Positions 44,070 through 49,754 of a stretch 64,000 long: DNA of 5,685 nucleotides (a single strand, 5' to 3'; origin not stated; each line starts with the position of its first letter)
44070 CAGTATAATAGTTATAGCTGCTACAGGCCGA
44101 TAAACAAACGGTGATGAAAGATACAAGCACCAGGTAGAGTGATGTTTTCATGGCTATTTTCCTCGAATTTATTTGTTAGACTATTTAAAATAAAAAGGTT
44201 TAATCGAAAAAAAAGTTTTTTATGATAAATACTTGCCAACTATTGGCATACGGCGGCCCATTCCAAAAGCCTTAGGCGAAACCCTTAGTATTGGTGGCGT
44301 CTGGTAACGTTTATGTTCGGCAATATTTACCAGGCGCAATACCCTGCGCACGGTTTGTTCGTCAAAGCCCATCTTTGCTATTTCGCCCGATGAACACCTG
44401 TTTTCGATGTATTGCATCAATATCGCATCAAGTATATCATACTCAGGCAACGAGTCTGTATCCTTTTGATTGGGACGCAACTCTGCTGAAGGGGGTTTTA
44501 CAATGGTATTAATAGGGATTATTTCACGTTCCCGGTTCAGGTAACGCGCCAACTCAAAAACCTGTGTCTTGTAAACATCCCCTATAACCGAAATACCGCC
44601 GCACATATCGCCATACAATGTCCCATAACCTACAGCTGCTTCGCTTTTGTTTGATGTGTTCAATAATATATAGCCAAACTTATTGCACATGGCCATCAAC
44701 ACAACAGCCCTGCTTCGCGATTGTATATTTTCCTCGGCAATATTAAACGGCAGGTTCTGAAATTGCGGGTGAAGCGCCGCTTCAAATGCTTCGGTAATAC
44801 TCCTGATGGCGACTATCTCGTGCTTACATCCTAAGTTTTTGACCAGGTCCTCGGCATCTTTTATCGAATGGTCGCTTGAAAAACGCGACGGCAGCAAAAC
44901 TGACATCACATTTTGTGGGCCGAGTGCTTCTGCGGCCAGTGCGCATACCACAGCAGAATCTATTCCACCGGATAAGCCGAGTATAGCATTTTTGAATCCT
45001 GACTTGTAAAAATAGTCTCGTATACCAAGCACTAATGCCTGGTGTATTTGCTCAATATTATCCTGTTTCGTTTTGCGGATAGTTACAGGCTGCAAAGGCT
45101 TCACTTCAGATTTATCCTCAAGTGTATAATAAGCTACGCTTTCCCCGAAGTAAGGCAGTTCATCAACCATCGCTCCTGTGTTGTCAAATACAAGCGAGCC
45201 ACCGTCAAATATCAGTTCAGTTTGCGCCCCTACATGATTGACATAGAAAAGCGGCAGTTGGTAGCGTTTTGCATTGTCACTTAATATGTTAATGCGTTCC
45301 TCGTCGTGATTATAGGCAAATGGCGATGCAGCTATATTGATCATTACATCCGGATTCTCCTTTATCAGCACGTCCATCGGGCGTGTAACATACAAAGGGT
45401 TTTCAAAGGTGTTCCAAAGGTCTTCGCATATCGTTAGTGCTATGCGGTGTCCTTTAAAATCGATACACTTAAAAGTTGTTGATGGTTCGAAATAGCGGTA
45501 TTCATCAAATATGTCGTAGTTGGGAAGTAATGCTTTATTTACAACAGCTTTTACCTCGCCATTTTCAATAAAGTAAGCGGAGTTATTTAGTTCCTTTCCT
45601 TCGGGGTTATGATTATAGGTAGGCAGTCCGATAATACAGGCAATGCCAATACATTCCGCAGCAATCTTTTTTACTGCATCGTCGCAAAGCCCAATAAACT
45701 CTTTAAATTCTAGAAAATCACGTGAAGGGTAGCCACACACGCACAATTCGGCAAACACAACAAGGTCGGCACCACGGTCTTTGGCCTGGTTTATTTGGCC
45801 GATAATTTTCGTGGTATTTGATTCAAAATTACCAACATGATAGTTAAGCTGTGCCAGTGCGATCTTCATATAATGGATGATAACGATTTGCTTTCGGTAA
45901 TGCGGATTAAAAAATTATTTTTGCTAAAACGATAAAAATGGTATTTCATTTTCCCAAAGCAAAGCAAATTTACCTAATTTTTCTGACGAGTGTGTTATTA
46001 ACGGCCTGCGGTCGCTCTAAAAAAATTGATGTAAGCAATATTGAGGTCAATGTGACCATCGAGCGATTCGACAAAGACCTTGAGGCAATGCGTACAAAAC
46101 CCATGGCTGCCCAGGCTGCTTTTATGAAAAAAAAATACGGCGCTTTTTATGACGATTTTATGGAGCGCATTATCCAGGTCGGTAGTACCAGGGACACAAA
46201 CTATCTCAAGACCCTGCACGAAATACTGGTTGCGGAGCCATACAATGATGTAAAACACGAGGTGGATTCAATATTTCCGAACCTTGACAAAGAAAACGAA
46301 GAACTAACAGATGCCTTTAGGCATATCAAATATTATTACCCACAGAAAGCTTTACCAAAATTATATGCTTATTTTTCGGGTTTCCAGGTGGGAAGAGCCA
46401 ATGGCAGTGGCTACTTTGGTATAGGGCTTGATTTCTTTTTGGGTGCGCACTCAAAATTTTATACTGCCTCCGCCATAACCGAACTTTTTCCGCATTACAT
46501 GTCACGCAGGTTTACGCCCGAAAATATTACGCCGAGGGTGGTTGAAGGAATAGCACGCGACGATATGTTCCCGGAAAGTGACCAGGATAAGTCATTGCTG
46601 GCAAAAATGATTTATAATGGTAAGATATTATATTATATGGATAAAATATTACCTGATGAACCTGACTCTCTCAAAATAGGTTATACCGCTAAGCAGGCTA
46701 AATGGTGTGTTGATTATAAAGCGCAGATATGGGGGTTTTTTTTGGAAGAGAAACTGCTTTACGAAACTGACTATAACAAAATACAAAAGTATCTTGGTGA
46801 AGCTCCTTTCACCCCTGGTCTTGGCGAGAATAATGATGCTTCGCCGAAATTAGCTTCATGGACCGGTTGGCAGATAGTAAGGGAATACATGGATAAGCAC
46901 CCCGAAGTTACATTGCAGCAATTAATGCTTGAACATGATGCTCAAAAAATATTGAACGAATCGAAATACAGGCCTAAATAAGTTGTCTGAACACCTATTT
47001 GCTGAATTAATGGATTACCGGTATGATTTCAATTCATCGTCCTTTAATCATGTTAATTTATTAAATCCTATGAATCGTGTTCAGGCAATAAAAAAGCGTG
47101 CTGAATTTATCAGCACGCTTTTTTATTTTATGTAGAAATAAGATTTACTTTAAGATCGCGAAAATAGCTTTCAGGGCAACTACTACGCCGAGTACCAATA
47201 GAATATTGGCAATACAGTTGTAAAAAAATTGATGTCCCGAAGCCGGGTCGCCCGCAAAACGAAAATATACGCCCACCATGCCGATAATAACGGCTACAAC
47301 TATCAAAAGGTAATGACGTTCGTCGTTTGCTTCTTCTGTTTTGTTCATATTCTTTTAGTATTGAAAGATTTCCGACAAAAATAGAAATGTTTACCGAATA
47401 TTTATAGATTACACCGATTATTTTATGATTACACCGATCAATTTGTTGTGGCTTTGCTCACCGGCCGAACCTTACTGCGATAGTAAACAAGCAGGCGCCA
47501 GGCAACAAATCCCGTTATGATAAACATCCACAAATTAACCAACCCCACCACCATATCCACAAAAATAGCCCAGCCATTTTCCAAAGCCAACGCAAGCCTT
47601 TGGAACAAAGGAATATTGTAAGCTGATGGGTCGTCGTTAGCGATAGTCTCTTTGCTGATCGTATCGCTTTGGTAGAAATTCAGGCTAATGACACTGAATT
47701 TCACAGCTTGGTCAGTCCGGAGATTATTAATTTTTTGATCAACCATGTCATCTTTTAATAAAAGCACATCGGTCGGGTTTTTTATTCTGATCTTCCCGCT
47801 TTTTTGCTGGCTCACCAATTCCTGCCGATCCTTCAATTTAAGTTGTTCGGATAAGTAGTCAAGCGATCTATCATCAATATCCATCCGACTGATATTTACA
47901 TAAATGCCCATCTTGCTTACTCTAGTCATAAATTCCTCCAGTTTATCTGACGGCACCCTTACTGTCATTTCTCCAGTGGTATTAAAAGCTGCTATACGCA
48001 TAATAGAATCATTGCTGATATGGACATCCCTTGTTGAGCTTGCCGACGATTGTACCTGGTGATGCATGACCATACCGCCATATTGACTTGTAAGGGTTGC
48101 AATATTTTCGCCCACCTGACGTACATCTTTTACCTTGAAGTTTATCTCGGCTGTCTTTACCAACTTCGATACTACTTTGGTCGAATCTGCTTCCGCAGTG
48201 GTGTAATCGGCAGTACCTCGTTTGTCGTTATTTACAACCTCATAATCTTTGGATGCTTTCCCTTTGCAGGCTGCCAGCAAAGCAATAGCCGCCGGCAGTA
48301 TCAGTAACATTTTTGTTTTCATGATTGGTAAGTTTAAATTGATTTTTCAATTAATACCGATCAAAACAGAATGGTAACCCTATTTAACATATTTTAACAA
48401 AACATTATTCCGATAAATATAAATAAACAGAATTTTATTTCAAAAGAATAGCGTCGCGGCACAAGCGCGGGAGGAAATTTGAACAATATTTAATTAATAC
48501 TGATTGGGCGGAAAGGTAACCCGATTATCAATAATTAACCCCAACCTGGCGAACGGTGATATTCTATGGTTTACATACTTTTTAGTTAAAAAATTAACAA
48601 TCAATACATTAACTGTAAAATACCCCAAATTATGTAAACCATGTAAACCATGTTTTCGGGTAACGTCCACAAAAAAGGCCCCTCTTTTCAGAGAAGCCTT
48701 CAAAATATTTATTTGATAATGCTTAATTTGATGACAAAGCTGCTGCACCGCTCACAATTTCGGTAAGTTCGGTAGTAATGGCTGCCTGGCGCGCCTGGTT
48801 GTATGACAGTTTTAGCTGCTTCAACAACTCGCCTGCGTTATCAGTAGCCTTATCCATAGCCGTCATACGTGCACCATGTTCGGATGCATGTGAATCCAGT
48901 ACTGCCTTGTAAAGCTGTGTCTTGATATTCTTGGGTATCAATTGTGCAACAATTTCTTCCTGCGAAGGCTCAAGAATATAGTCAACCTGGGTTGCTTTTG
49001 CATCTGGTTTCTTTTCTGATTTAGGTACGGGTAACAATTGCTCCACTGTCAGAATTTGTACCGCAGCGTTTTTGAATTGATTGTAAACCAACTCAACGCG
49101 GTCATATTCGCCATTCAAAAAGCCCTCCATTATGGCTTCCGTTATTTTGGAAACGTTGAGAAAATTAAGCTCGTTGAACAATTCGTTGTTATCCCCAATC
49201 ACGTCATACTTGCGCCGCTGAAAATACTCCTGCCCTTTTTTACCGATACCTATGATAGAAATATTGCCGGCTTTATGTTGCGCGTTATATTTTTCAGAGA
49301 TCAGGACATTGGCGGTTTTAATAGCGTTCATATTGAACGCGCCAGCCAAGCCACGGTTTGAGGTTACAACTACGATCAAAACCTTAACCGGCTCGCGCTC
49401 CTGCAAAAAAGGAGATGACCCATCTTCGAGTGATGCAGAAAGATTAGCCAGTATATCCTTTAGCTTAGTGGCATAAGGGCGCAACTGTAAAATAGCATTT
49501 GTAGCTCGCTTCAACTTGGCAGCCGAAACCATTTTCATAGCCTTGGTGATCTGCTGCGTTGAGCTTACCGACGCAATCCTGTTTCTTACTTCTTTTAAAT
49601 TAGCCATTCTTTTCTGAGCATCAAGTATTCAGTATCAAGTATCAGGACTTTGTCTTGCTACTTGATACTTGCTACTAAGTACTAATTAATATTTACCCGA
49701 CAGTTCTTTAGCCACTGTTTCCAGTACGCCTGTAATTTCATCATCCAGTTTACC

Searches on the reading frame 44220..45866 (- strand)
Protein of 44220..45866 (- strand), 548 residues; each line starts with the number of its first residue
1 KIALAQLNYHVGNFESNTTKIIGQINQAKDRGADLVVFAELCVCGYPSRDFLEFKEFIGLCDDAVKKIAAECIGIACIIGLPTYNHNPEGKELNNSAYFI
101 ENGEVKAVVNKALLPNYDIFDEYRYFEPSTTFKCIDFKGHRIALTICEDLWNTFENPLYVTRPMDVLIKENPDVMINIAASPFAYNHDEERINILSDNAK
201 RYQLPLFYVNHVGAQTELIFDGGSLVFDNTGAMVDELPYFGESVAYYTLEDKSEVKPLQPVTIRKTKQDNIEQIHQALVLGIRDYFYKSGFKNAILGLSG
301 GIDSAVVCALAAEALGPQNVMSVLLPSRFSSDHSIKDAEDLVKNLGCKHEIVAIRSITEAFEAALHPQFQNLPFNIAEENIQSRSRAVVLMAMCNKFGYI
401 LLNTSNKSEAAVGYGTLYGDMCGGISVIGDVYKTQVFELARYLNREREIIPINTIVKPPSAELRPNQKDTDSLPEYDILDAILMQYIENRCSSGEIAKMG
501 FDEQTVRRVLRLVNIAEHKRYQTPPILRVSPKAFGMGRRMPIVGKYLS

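Call 21: search_protein_families(library=pfam, proteins=[window:44220-45866:-], max_evalue=0.001)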
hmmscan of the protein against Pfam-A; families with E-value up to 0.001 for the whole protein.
window:44220-45866:- (548 aa): 4 families
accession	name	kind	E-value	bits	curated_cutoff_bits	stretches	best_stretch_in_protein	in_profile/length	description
PF02540.23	NAD_synthase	-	6.1e-74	248.6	21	1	276-522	3-241/242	NAD synthase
PF00795.27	CN_hydrolase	-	2.2e-19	70.3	23.2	1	1-249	1-246/256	Carbon-nitrogen hydrolase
PF00733.27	Asn_synthase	-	4e-05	23.9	21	1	298-364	24-91/354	Asparagine synthase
PF06508.19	QueC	-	5.7e-05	23.1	22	1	294-374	2-80/210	Queuosine biosynthesis protein QueC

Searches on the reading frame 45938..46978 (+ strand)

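Call 21: search_protein_families(library=pfam, proteins=[window:45938-46978:+], max_evalue=0.001)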
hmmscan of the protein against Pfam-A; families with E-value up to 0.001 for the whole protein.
window:45938-46978:+ (347 aa): 1 family
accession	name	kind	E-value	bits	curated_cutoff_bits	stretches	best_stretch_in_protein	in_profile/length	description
PF25594.1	GldB_lipo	-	3e-104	349.4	27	1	27-346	3-309/309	Gliding motility protein GldB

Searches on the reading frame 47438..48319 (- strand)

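Call 21: search_protein_families(library=pfam, proteins=[window:47438-48319:-], max_evalue=0.001)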
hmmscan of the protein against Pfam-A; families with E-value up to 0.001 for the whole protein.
window:47438-48319:- (293 aa): 1 family
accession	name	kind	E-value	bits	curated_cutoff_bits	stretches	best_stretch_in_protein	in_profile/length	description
PF14257.11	DUF4349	-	1.1e-11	44.9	27.7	1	52-269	2-199/213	Domain of unknown function (DUF4349)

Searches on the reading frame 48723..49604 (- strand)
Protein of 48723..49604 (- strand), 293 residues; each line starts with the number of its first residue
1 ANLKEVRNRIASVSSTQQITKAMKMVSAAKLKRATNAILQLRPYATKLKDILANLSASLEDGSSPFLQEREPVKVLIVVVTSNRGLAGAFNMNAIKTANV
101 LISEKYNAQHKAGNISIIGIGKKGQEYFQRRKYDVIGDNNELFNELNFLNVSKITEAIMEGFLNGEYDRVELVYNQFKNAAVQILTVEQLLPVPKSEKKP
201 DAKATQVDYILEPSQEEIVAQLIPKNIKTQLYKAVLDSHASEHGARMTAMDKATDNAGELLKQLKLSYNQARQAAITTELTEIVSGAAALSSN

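Call 21: search_protein_families(library=pfam, proteins=[window:48723-49604:-], max_evalue=0.001)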
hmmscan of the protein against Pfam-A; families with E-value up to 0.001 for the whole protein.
window:48723-49604:- (293 aa): 1 family
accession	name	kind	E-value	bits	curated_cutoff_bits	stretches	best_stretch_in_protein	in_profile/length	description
PF00231.24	ATP-synt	-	3.7e-103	345.6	39.9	1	2-290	1-285/285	ATP synthase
